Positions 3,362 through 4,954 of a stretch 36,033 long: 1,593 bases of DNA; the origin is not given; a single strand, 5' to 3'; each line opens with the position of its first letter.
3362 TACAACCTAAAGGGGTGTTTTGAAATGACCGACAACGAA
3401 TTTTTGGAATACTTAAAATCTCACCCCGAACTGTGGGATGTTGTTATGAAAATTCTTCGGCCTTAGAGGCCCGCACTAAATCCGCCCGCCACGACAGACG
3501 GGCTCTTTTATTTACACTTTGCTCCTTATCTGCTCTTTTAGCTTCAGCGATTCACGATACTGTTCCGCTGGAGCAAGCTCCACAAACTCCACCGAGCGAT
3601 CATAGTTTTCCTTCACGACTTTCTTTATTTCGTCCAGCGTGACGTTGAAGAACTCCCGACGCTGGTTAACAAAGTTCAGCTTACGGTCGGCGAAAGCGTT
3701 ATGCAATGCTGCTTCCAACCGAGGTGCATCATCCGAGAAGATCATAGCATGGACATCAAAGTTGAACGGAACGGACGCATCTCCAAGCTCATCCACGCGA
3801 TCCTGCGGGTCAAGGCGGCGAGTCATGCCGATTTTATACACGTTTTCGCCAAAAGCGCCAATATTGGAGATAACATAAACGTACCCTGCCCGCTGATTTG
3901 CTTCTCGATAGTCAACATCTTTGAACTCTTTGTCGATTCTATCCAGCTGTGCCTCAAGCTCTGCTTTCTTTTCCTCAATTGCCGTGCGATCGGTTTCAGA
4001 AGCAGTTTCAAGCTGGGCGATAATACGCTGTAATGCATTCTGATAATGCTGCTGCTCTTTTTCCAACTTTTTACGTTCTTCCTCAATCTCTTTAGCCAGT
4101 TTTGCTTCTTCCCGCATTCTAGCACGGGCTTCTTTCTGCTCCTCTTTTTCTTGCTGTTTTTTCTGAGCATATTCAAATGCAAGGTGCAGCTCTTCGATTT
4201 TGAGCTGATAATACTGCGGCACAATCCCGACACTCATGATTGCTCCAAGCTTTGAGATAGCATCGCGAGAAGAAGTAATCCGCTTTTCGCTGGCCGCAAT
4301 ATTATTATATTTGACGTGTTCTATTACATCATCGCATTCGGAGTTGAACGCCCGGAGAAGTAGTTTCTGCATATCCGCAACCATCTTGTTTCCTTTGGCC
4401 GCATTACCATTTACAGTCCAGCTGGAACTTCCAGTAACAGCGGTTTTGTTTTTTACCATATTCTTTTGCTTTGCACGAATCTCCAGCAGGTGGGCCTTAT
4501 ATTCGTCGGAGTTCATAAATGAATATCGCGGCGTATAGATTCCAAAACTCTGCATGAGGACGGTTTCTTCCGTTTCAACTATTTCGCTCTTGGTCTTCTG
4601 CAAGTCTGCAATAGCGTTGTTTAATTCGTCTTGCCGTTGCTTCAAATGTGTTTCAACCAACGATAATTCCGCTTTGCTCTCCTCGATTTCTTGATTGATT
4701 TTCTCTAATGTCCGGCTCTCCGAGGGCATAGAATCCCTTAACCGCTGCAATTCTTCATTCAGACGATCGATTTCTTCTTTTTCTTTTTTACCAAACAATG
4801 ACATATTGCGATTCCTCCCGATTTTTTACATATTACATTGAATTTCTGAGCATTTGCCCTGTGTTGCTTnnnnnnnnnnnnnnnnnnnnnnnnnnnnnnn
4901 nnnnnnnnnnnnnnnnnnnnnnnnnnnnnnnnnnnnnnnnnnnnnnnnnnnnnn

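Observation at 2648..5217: Accessory island in the lysogeny module: Sie-type lipoprotein + DUF4041/T5orf172 nuclease-like protein + HTH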

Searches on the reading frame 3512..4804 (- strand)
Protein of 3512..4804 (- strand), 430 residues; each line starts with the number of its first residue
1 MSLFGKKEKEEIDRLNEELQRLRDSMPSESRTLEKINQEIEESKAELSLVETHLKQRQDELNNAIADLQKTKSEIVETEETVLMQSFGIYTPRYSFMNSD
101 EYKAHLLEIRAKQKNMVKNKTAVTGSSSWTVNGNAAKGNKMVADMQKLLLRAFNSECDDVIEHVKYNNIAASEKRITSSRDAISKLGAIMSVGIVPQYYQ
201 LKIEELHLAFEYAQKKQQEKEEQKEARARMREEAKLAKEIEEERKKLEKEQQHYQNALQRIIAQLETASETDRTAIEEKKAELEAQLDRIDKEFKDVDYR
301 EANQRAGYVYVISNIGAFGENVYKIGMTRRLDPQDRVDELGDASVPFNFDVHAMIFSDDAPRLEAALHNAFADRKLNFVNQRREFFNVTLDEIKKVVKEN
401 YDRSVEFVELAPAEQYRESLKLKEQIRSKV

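Call 3: search_protein_families(library=pfam, proteins=[window:3512-4804:-], max_evalue=0.1)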
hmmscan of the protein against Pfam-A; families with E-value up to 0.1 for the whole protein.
window:3512-4804:- (430 aa): 7 families
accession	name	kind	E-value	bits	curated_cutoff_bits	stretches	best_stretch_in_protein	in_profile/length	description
PF13250.11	DUF4041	-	5.5e-23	81.1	27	1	147-202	1-56/56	Domain of unknown function (DUF4041)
PF13455.12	MUG113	-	3.4e-20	72.8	22.3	1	323-399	1-72/73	Meiotically up-regulated gene 113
PF10544.15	T5orf172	-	4e-19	69.4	20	1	307-399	1-99/101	T5orf172 domain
PF05859.17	Mis12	-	0.012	15.8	25.7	1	196-302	90-200/231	Mis12 protein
PF11887.13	Mce4_CUP1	-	0.019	15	32.6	0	238-288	78-127/222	Cholesterol uptake porter CUP1 of Mce4, putative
PF14362.11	DUF4407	-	0.041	13.6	31.3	0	9-88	154-241/297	Domain of unknown function (DUF4407)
PF02601.20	Exonuc_VII_L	-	0.074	13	35.9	0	197-313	165-284/315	Exonuclease VII, large subunit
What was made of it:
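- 4199..4366 (-): DUF4041 (Pfam PF13250, now named SNIPE) core, aa 147-202. In E. coli SNIPE this domain binds DNA and probably the tape measure protein. Pfam E 5.5e-23, full length 1-56/56 (call 3).
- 3608..3886 (-): GIY-YIG (T5orf172/MUG113) nuclease domain, aa 307-399. Motifs: G307-Y-V-Y, Y323-K-I-G, R329/R330, E364 (codon 3713-3715), N387. Pfam (call 3).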

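Call 4: search_protein_families(library=padloc, proteins=[window:3512-4804:-], max_evalue=0.1)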
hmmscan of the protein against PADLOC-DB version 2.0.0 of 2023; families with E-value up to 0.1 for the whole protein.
window:3512-4804:- (430 aa): 11 families
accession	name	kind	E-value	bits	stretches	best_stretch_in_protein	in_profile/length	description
PDLC03976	PD-Lambda-1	-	6.9e-163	541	1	9-427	60-477/491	-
PDLC03977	PD-Lambda-1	-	5e-152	505.3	1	10-427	53-476/496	-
PDLC05041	PDC-S57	-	2.3e-19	67.9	1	304-402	3-95/212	-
PDLC05042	PDC-S57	-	1.1e-08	33.1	1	305-399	6-98/245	-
PDLC00025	DruG2|DruG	-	0.00029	17.5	2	201-305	307-414/704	Unknown function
PDLC00551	JetC2|JetC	-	0.00041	16.3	1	7-185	762-939/1365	DUF3584 domain; MukB-like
PDLC03862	LmuB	-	0.0015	15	1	214-298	360-444/643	-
PDLC02723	PbeC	-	0.0032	14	2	214-302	205-293/618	PbeC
PDLC03864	LmuB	-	0.0099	12.4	1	215-298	405-486/657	-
PDLC00580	JetC3|JetC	-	0.035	10.3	1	7-83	738-814/1068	DUF3584 domain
PDLC03865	LmuB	-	0.036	10.2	0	9-295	370-823/1007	-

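Call 5: search_protein_families(library=phrogs, proteins=[window:3512-4804:-], max_evalue=0.01)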
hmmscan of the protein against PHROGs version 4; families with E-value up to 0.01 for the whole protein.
window:3512-4804:- (430 aa): 10 families
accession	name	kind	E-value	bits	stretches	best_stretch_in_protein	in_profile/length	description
phrog_1847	-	unknown function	6.5e-157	524.2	1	15-427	60-470/474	-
phrog_8430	-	unknown function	1.1e-37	130.9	1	214-424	202-406/439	-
phrog_16524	-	unknown function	1.7e-17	64.8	1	304-405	22-118/215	-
phrog_5032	-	unknown function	1.3e-10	42.2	1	278-406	45-173/178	-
phrog_36333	-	unknown function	3e-10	41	1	307-405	4-96/199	-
phrog_8130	-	unknown function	1.9e-07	31.5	1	301-404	175-266/434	-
phrog_15085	-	unknown function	0.00087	20.6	1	306-402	3-96/103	-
phrog_5218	-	unknown function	0.0028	16.8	1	9-296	35-191/1599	-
phrog_339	-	tail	0.0056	15.9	1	11-303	514-787/1123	tail length tape measure protein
phrog_21066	-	unknown function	0.0058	17.5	1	8-77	104-172/228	-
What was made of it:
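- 3512..4804 (-): 430-aa SNIPE / PD-lambda-1 family nuclease without a transmembrane helix. PADLOC PD-Lambda-1 E 6.9e-163, aa 9-427 against profile 60-477 of 491 (call 4). phrog_1847 6.5e-157 (call 5).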

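Call 16: find_encoding_contigs(protein=window:3512-4804:-, flank=10000, max_places=10)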
Protein window:3512-4804:- (430 aa): 8 contigs read that carry it; 5 places shown.
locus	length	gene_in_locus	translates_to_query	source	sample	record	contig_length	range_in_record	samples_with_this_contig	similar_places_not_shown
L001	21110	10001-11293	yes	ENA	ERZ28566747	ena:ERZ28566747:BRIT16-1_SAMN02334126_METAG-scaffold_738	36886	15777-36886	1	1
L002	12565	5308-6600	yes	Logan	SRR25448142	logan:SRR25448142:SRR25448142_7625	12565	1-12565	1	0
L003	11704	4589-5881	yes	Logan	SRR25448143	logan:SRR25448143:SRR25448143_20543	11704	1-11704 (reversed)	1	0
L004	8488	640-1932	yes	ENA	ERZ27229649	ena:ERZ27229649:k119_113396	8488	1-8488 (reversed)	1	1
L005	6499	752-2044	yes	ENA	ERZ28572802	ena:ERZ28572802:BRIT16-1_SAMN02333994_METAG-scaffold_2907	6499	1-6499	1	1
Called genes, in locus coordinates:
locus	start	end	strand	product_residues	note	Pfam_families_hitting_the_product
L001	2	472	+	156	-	-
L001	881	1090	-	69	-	-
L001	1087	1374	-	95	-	-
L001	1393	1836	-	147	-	-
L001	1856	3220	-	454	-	PF02195:ParB_N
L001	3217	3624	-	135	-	-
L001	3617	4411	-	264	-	PF01656:CbiA, PF09140:MipZ (weak), PF10609:ParA, PF13614:AAA_31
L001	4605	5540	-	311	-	PF19481:DUF6017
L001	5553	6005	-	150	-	PF00436:SSB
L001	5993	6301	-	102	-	-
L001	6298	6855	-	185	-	-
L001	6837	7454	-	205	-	-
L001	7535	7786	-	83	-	-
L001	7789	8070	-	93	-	-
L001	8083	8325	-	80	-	-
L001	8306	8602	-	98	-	-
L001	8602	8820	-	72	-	-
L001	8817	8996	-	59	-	-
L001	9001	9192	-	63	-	-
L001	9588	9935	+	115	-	PF01381:HTH_3, PF13443:HTH_26 (weak)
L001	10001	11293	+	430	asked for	PF13250:SNIPE, PF10544:T5orf172, PF13455:MUG113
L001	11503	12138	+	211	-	-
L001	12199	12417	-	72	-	-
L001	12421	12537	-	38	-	-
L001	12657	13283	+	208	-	PF12844:HTH_19, PF13560:HTH_31 (weak), PF01381:HTH_3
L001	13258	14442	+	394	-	PF00589:Phage_integrase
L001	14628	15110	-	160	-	PF25223:DUF7841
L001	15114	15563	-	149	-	-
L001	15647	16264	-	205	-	-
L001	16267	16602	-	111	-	-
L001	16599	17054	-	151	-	-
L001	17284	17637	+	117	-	-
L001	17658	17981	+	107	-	-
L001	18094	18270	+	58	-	-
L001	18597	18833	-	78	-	-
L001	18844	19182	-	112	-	-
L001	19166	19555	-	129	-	-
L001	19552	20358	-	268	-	PF01183:Glyco_hydro_25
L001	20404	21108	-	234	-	?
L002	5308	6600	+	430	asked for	PF13250:SNIPE, PF10544:T5orf172, PF13455:MUG113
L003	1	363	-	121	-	?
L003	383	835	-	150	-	PF00436:SSB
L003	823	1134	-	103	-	-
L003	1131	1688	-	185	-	-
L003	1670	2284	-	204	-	-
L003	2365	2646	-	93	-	-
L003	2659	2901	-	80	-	-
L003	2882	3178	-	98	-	-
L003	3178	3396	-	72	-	-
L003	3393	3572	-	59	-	-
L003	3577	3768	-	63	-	-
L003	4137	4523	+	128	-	-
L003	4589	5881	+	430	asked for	PF13250:SNIPE, PF10544:T5orf172, PF13455:MUG113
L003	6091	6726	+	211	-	-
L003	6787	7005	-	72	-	-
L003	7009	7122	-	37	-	-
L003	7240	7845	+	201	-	PF13560:HTH_31, PF01381:HTH_3, PF12844:HTH_19 (weak)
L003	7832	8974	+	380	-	PF00589:Phage_integrase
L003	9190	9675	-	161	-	PF25223:DUF7841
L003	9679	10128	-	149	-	-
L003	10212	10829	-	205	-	-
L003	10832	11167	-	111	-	-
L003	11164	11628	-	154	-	-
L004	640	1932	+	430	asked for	PF13250:SNIPE, PF10544:T5orf172, PF13455:MUG113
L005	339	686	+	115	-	PF01381:HTH_3, PF13443:HTH_26 (weak)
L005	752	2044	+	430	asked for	PF13250:SNIPE, PF10544:T5orf172, PF13455:MUG113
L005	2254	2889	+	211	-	-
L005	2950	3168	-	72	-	-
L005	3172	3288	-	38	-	-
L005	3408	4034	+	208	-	PF12844:HTH_19, PF13560:HTH_31 (weak), PF01381:HTH_3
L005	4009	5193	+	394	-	PF00589:Phage_integrase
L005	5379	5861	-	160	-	PF25223:DUF7841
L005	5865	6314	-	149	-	-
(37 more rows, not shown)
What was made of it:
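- The precomputed Pfam label on homologues is already 'SNIPE' (call 16). The two genes are adjacent and co-oriented in the window and in L001-L005 (call 16).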

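Call 31: search_protein_families(library=padloc, proteins=[L003:4137-4523:+], max_evalue=0.01)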
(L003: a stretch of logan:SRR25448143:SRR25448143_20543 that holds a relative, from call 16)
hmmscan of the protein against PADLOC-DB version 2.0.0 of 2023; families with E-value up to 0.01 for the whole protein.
L003:4137-4523:+ (128 aa): 0 families

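Call 45: find_homologous_proteins(query=window:3512-4804:-, max_evalue=1e-30)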
Query window:3512-4804:- (430 aa): 8000 proteins with E <= 1e-30 among 8000 candidates; the best 120 are listed.
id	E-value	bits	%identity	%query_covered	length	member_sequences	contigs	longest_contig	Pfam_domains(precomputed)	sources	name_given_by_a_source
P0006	4.0e-268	907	100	100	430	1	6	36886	PF10544.16,PF13455.13,PF13250.12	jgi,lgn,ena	jgi:predicted nucleic acid-binding Zn-ribbon protein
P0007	1.3e-267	905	100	100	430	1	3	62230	PF10544.16,PF13455.13,PF13250.12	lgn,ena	-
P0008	2.7e-267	904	100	100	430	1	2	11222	PF10544.16,PF13455.13,PF13250.12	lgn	-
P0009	4.7e-267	903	100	100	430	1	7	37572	PF10544.16,PF13455.13,PF13250.12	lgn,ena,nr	nr:MAG TPA: helicase [Caudoviricetes sp.] DAT86930.1 MAG TPA: helicase [Bacteriophage sp.]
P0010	7.1e-267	902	100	100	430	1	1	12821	PF10544.16,PF13455.13,PF13250.12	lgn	-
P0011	9.0e-267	902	100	100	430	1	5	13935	PF10544.16,PF13455.13,PF13250.12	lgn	-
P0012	2.0e-266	901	99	100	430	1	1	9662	PF10544.16,PF13455.13,PF13250.12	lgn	-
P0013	3.3e-266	900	100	100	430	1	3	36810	PF10544.16,PF13455.13,PF13250.12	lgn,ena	-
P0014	1.6e-265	898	99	100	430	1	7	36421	PF10544.16,PF13455.13,PF13250.12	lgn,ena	-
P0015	1.5e-264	895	99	100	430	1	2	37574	PF10544.16,PF13455.13,PF13250.12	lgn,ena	-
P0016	1.9e-264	894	99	100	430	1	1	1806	PF10544.16,PF13455.13,PF13250.12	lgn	-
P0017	6.6e-264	893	98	100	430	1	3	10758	PF10544.16,PF13455.13,PF13250.12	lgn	-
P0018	1.8e-263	891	98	100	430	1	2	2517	PF10544.16,PF13455.13,PF13250.12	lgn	-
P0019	1.0e-228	777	85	99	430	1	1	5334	PF10544.16,PF13455.13,PF13250.12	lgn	-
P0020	3.1e-227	772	85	99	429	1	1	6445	PF10544.16,PF13455.13,PF13250.12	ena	-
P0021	3.1e-226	769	85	99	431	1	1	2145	PF10544.16,PF13455.13,PF13250.12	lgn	-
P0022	4.8e-226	768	85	99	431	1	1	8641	PF10544.16,PF13455.13,PF13250.12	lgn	-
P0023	6.3e-226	768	85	99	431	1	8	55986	PF10544.16,PF13455.13,PF13250.12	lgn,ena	-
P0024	7.6e-226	767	85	99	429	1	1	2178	PF10544.16,PF13455.13,PF13250.12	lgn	-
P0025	7.8e-226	767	85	99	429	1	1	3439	PF10544.16,PF13455.13,PF13250.12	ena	-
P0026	8.7e-226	767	85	99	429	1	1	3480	PF10544.16,PF13455.13,PF13250.12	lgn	-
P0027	1.0e-225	767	85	99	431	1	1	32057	PF10544.16,PF13455.13,PF13250.12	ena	-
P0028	1.1e-225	767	85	99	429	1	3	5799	PF10544.16,PF13455.13,PF13250.12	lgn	-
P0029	1.3e-225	767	85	99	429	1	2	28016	PF10544.16,PF13455.13,PF13250.12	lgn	-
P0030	1.4e-225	767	85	99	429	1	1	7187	PF10544.16,PF13455.13,PF13250.12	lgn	-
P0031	1.8e-225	766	85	99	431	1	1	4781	PF10544.16,PF13455.13,PF13250.12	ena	-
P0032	2.2e-225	766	85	99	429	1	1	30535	PF10544.16,PF13455.13,PF13250.12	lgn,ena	-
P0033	4.9e-225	765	84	99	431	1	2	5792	PF10544.16,PF13455.13,PF13250.12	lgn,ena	-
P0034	1.5e-224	763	83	99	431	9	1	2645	PF10544.16,PF13455.13,PF13250.12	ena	-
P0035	1.8e-224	763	83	99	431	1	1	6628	PF10544.16,PF13455.13,PF13250.12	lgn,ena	-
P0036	2.1e-224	763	83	99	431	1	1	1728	PF10544.16,PF13455.13,PF13250.12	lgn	-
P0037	2.9e-224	762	83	100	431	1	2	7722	PF10544.16,PF13455.13,PF13250.12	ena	-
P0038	4.5e-224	762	83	99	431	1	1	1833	PF10544.16,PF13455.13,PF13250.12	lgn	-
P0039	7.6e-224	761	85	99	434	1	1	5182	PF10544.16,PF13455.13,PF13250.12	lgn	-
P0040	7.7e-224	761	85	99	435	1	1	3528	PF10544.16,PF13455.13,PF13250.12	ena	-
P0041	9.2e-224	761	85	99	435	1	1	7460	PF10544.16,PF13455.13,PF13250.12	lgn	-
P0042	1.0e-223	760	85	99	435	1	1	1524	PF10544.16,PF13455.13,PF13250.12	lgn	-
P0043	1.0e-223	760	84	99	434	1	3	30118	PF10544.16,PF13455.13,PF13250.12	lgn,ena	-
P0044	1.2e-223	760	85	99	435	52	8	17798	PF10544.16,PF13455.13,PF13250.12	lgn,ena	-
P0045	1.3e-223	760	83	100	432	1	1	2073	PF10544.16,PF13455.13,PF13250.12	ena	-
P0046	1.9e-223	760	85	99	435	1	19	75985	PF10544.16,PF13455.13,PF13250.12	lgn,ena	-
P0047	1.9e-223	760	83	100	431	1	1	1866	PF10544.16,PF13455.13,PF13250.12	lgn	-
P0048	1.9e-223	760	85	99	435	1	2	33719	PF10544.16,PF13455.13,PF13250.12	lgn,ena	-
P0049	3.2e-223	759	82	100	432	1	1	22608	PF10544.16,PF13455.13,PF13250.12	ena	-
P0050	3.5e-223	759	83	100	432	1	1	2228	PF10544.16,PF13455.13,PF13250.12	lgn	-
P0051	4.1e-223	758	84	99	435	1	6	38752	PF10544.16,PF13455.13,PF13250.12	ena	-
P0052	4.2e-223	758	85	99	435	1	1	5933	PF10544.16,PF13455.13,PF13250.12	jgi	jgi:predicted nucleic acid-binding Zn-ribbon protein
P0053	4.3e-223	758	85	99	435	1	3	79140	PF10544.16,PF13455.13,PF13250.12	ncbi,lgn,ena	-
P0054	4.5e-223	758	85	99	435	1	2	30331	PF10544.16,PF13455.13,PF13250.12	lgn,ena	-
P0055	4.5e-223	758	83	100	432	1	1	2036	PF10544.16,PF13455.13,PF13250.12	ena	-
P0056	5.1e-223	758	84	99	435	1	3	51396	PF10544.16,PF13455.13,PF13250.12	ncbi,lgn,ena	-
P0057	6.4e-223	758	85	99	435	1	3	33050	PF10544.16,PF13455.13,PF13250.12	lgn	-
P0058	6.4e-223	758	85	99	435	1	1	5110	PF10544.16,PF13455.13,PF13250.12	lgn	-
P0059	6.8e-223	758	85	99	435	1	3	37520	PF10544.16,PF13455.13,PF13250.12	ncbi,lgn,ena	-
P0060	7.3e-223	758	83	100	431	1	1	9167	PF10544.16,PF13455.13,PF13250.12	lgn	-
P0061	8.0e-223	758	82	100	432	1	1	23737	PF10544.16,PF13455.13,PF13250.12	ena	-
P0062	8.0e-223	758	84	99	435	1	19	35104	PF10544.16,PF13455.13,PF13250.12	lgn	-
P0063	8.6e-223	757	85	99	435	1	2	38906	PF10544.16,PF13455.13,PF13250.12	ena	-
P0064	9.6e-223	757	83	100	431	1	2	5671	PF10544.16,PF13455.13,PF13250.12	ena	-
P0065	1.1e-222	757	83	100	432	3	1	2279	PF10544.16,PF13455.13,PF13250.12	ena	-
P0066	1.3e-222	757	83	100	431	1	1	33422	PF10544.16,PF13455.13,PF13250.12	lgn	-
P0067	1.4e-222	757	84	99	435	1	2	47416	PF10544.16,PF13455.13,PF13250.12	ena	-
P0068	1.6e-222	757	84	99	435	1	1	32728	PF10544.16,PF13455.13,PF13250.12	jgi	jgi:predicted nucleic acid-binding Zn-ribbon protein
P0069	1.7e-222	756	83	100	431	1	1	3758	PF10544.16,PF13455.13,PF13250.12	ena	-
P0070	1.9e-222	756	82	100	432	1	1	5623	PF10544.16,PF13455.13,PF13250.12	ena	-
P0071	2.2e-222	756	84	99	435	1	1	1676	PF10544.16,PF13455.13,PF13250.12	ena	-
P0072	2.3e-222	756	84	99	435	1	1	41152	PF10544.16,PF13455.13,PF13250.12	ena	-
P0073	2.5e-222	756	84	99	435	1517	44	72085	PF10544.16,PF13455.13,PF13250.12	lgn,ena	-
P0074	2.7e-222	756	84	99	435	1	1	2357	PF10544.16,PF13455.13,PF13250.12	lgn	-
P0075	3.2e-222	756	83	99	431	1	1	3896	PF10544.16,PF13455.13,PF13250.12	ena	-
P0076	3.5e-222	755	83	100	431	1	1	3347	PF10544.16,PF13455.13,PF13250.12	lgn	-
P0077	3.6e-222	755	84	99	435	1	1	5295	PF10544.16,PF13455.13,PF13250.12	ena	-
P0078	4.1e-222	755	84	99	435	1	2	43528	PF10544.16,PF13455.13,PF13250.12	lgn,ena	-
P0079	4.9e-222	755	84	99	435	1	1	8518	PF10544.16,PF13455.13,PF13250.12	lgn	-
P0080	5.1e-222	755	84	99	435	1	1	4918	PF10544.16,PF13455.13,PF13250.12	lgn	-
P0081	5.2e-222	755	85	98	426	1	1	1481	PF10544.16,PF13455.13,PF13250.12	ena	-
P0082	1.5e-221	753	82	99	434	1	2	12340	PF10544.16,PF13455.13,PF13250.12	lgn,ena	-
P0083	4.0e-221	752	84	99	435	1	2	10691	PF10544.16,PF13455.13,PF13250.12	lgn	-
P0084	4.0e-221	752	83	98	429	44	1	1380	PF10544.16,PF13455.13,PF13250.12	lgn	-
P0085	4.5e-221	752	83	98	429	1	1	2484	PF10544.16,PF13455.13,PF13250.12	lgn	-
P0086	5.1e-221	752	83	98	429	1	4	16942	PF10544.16,PF13455.13,PF13250.12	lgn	-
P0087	9.2e-221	751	82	100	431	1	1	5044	PF10544.16,PF13455.13,PF13250.12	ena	-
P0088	9.2e-221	751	83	98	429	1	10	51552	PF10544.16,PF13455.13,PF13250.12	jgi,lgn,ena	jgi:hypothetical protein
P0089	1.0e-220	751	83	98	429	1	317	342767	PF10544.16,PF13455.13,PF13250.12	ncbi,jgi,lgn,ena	jgi:hypothetical protein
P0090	1.1e-220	750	83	98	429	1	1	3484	PF10544.16,PF13455.13,PF13250.12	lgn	-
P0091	1.2e-220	750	83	98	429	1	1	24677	PF10544.16,PF13455.13,PF13250.12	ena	-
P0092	1.3e-220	750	83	100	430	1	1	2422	PF10544.16,PF13455.13,PF13250.12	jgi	-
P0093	1.4e-220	750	83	98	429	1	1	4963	PF10544.16,PF13455.13,PF13250.12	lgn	-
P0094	1.4e-220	750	83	98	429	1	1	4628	PF10544.16,PF13455.13,PF13250.12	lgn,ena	-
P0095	1.6e-220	750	83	98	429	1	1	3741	PF10544.16,PF13455.13,PF13250.12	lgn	-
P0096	1.6e-220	750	83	98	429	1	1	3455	PF10544.16,PF13455.13,PF13250.12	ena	-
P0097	1.9e-220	750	83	98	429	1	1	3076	PF10544.16,PF13455.13,PF13250.12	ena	-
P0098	2.0e-220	750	83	98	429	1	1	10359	PF10544.16,PF13455.13,PF13250.12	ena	-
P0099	2.2e-220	749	83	98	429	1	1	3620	PF10544.16,PF13455.13,PF13250.12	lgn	-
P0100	3.5e-220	749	83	98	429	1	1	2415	PF10544.16,PF13455.13,PF13250.12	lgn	-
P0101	3.5e-220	749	83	98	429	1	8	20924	PF10544.16,PF13455.13,PF13250.12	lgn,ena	-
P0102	3.9e-220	749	83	98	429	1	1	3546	PF10544.16,PF13455.13,PF13250.12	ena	-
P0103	3.9e-220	749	83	98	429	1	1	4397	PF10544.16,PF13455.13,PF13250.12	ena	-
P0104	4.1e-220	749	83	98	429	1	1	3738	PF10544.16,PF13455.13,PF13250.12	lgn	-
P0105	4.5e-220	748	83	98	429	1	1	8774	PF10544.16,PF13455.13,PF13250.12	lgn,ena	-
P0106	4.6e-220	748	83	98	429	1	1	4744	PF10544.16,PF13455.13,PF13250.12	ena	-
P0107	4.7e-220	748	83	98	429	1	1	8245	PF10544.16,PF13455.13,PF13250.12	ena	-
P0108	4.8e-220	748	83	98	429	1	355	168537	PF10544.16,PF13455.13,PF13250.12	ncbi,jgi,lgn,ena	jgi:predicted nucleic acid-binding Zn-ribbon protein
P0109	5.0e-220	748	83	98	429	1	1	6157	PF10544.16,PF13455.13,PF13250.12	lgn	-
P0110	5.3e-220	748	83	98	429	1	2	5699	PF10544.16,PF13455.13,PF13250.12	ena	-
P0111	5.8e-220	748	83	98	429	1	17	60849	PF10544.16,PF13455.13,PF13250.12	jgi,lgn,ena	jgi:DNA repair exonuclease SbcCD ATPase subunit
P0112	5.9e-220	748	83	98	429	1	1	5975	PF10544.16,PF13455.13,PF13250.12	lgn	-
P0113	6.5e-220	748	83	98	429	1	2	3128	PF10544.16,PF13455.13,PF13250.12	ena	-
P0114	6.7e-220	748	83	98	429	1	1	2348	PF10544.16,PF13455.13,PF13250.12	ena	-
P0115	6.8e-220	748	83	98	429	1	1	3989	PF10544.16,PF13455.13,PF13250.12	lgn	-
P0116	7.7e-220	748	83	98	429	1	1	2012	PF10544.16,PF13455.13,PF13250.12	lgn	-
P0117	8.8e-220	748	83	98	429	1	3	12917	PF10544.16,PF13455.13,PF13250.12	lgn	-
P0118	9.8e-220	747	83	98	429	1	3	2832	PF10544.16,PF13455.13,PF13250.12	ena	-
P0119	1.1e-219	747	83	98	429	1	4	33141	PF10544.16,PF13455.13,PF13250.12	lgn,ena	-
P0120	1.1e-219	747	83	98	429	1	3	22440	PF10544.16,PF13455.13,PF13250.12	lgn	-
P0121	1.1e-219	747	83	98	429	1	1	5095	PF10544.16,PF13455.13,PF13250.12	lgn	-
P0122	1.2e-219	747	83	98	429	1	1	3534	PF10544.16,PF13455.13,PF13250.12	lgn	-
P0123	1.5e-219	747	83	98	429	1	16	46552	PF10544.16,PF13455.13,PF13250.12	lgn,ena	-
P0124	1.5e-219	747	83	98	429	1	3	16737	PF10544.16,PF13455.13,PF13250.12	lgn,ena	-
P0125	1.6e-219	747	83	98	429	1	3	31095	PF10544.16,PF13455.13,PF13250.12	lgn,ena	-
